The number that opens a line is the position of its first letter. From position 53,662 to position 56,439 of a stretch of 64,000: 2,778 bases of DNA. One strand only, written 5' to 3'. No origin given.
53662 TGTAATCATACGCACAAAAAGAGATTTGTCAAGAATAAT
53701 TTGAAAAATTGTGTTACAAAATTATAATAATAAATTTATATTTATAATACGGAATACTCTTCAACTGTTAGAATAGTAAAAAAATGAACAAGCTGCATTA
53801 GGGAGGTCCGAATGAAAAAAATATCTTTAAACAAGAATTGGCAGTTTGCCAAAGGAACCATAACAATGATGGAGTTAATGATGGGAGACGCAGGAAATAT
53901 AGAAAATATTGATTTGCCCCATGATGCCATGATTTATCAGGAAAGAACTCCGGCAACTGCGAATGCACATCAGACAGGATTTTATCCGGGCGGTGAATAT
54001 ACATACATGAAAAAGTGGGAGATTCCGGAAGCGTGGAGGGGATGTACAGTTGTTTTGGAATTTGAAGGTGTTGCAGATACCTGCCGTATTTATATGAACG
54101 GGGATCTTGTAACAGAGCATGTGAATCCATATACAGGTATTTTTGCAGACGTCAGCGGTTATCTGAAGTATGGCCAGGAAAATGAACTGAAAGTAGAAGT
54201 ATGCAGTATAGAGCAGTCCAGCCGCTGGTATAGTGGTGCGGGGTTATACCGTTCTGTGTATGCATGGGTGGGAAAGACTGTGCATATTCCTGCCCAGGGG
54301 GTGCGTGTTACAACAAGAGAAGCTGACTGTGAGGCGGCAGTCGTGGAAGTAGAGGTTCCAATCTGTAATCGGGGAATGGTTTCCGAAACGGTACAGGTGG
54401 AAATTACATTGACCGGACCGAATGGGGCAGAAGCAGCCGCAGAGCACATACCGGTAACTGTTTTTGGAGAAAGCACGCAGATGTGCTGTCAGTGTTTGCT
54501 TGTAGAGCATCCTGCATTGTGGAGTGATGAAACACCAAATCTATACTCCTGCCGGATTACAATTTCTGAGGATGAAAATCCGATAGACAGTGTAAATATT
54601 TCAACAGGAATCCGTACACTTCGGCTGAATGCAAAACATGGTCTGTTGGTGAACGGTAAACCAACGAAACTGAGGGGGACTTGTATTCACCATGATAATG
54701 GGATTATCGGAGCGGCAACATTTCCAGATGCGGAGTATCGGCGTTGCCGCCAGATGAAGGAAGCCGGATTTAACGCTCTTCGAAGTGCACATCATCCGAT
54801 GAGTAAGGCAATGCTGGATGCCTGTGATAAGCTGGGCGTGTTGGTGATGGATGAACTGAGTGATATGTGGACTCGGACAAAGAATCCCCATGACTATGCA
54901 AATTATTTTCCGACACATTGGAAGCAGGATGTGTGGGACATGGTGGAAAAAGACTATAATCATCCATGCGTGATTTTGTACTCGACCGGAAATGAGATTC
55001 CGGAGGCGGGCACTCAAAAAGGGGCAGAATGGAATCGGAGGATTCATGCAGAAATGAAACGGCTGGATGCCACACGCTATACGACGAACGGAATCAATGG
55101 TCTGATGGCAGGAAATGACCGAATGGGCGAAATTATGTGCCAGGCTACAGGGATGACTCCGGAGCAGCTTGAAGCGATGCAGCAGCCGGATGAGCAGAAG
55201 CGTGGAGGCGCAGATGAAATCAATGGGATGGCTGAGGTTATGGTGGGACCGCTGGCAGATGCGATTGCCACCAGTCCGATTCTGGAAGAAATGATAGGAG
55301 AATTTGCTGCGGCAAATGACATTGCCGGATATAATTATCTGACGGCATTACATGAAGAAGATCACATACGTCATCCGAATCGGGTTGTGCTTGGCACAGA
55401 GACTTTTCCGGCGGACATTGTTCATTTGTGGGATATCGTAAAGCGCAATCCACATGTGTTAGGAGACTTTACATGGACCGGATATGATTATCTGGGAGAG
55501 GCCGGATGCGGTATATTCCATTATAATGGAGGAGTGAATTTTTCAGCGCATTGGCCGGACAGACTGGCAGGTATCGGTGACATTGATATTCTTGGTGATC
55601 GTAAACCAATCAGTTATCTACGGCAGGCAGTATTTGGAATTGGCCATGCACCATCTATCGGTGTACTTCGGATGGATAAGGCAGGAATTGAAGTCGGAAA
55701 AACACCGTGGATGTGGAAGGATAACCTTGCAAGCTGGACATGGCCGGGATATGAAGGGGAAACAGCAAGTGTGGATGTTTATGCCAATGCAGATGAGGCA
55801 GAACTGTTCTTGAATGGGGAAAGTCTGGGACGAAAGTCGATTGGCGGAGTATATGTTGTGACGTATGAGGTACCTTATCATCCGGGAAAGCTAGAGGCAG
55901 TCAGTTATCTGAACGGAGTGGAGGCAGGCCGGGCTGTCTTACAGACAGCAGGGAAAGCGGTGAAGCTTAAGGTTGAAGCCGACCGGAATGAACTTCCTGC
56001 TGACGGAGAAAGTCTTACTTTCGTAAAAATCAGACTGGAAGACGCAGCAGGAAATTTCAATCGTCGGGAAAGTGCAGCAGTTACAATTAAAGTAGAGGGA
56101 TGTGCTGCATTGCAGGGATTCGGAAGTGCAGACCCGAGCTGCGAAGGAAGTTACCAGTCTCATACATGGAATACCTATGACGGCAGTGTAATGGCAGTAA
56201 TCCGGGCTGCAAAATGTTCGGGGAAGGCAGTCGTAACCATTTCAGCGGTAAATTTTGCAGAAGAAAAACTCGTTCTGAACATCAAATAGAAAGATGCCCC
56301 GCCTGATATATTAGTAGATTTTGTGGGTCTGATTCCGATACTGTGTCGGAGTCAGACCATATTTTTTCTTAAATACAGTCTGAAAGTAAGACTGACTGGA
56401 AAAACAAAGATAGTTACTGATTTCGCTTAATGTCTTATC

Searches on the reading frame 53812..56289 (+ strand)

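Call 19: search_protein_families(library=pfam, proteins=[window:53812-56289:+], max_evalue=0.01)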
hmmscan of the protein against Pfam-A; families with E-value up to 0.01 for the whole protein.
window:53812-56289:+ (825 aa): 8 families
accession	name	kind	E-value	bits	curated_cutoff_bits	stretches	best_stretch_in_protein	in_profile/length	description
PF18565.7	Glyco_hydro2_C5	-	1.4e-23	83.2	32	1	719-819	1-101/103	Glycoside hydrolase family 2 C-terminal domain 5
PF02836.23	Glyco_hydro_2_C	-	2.9e-20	73.1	21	1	276-427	6-161/302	Glycosyl hydrolases family 2, TIM barrel domain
PF16355.11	DUF4982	-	1.3e-17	63.9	23.9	1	649-704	1-59/61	Domain of unknown function (DUF4982)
PF00703.27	Glyco_hydro_2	-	1.1e-15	58.8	23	1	162-268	4-109/109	Glycosyl hydrolases family 2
PF02837.24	Glyco_hydro_2_N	-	1e-13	52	28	1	41-150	45-164/169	Glycosyl hydrolases family 2, sugar binding domain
PF22666.2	Glyco_hydro_2_N2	-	5.7e-09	36.7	27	1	52-132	39-119/167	Glycosyl hydrolase 2 galactose-binding domain-like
PF09134.16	Invasin_D3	-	0.0053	17.7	33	0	719-810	5-80/98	Invasin, domain 3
PF22820.2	TcaA_3rd_4th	-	0.0076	16.6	27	0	653-676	4-27/73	TcaA protein 3rd/4th domain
